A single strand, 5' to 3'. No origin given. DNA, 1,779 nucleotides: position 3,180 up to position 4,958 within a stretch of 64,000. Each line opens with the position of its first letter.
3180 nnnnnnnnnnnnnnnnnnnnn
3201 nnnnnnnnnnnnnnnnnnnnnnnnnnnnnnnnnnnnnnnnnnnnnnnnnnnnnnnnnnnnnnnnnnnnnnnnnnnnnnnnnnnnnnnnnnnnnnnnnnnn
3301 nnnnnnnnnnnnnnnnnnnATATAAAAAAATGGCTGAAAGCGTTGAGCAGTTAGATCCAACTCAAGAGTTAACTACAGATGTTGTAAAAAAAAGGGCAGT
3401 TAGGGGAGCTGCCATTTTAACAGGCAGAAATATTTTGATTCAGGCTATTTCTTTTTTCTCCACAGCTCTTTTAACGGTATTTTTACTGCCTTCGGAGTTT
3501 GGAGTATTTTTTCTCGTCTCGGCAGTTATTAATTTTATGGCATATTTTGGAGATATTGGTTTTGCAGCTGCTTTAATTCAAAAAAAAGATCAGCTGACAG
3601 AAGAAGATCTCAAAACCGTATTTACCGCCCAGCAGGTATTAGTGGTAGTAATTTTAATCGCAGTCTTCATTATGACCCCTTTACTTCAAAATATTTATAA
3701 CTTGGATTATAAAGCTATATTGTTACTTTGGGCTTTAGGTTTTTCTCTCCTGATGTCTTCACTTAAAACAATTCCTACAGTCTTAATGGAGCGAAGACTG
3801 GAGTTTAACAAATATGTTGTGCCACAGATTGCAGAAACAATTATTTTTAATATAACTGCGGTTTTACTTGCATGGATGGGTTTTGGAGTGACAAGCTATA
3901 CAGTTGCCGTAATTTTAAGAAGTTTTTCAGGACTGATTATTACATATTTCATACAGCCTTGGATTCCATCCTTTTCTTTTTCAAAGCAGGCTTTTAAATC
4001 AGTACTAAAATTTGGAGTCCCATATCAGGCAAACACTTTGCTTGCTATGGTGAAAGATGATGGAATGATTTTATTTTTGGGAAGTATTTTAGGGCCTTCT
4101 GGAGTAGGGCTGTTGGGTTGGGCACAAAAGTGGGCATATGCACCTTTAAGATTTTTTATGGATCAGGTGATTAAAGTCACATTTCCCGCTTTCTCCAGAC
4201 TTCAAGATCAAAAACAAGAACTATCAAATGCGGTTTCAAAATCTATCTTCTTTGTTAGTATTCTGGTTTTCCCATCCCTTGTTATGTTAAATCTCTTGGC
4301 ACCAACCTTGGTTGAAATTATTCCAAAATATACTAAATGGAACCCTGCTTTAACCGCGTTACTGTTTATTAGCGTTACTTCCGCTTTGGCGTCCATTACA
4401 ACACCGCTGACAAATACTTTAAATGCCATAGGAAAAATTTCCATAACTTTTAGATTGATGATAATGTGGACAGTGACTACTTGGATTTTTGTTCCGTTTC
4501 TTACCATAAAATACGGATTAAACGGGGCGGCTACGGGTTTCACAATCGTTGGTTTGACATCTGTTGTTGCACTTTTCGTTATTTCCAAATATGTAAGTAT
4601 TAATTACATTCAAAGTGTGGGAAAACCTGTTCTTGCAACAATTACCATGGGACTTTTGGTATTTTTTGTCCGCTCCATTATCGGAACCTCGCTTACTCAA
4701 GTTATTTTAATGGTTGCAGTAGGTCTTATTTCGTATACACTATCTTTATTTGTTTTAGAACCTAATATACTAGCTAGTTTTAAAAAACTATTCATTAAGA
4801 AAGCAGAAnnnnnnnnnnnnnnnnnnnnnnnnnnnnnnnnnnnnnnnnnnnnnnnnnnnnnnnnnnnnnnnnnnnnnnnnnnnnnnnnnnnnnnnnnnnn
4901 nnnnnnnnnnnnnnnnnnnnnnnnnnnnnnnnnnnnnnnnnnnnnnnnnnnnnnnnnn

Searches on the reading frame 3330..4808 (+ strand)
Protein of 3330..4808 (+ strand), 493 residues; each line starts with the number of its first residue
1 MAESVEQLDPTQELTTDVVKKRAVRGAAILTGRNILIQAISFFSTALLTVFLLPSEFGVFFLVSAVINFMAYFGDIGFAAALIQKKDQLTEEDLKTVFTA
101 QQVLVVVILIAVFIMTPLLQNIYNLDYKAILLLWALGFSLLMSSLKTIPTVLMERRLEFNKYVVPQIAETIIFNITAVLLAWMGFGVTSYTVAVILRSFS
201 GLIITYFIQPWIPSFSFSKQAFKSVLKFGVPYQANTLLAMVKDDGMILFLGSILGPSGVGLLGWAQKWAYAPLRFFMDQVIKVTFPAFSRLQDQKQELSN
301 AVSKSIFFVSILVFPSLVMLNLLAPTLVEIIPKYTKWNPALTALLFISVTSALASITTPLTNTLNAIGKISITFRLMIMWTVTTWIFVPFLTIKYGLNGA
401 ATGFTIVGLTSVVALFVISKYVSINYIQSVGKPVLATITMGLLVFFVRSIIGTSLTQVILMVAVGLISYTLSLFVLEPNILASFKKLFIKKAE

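Call 6: search_protein_families(library=pfam, proteins=[window:3330-4808:+], max_evalue=0.001)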
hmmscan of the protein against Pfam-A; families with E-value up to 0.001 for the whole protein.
window:3330-4808:+ (493 aa): 2 families
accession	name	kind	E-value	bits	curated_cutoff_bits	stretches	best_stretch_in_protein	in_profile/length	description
PF13440.11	Polysacc_synt_3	-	3.2e-54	184.6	23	1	48-331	2-283/293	Polysaccharide biosynthesis protein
PF01943.22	Polysacc_synt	-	8.5e-24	84.9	28.2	1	24-292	2-274/274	Polysaccharide biosynthesis protein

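Call 48: search_protein_families(library=ncbifam, proteins=[window:3330-4808:+], max_evalue=0.00001)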
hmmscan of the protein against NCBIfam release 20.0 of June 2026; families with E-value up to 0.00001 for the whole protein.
window:3330-4808:+ (493 aa): 3 families
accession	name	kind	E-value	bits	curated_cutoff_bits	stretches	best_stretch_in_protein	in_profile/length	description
NF007773.0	PRK10459.1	equivalog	3.6e-45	154.9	273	1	20-492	4-483/492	MOP flippase family protein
NF058658.1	Oglyco_Wzx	exception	1e-31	110.5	720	1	33-484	20-471/478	O-glycosylation flippase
NF047674.1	TeichurnBiosyTuaB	equivalog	1.7e-27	96.6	580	1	19-473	4-466/469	teichuronic acid biosynthesis protein TuaB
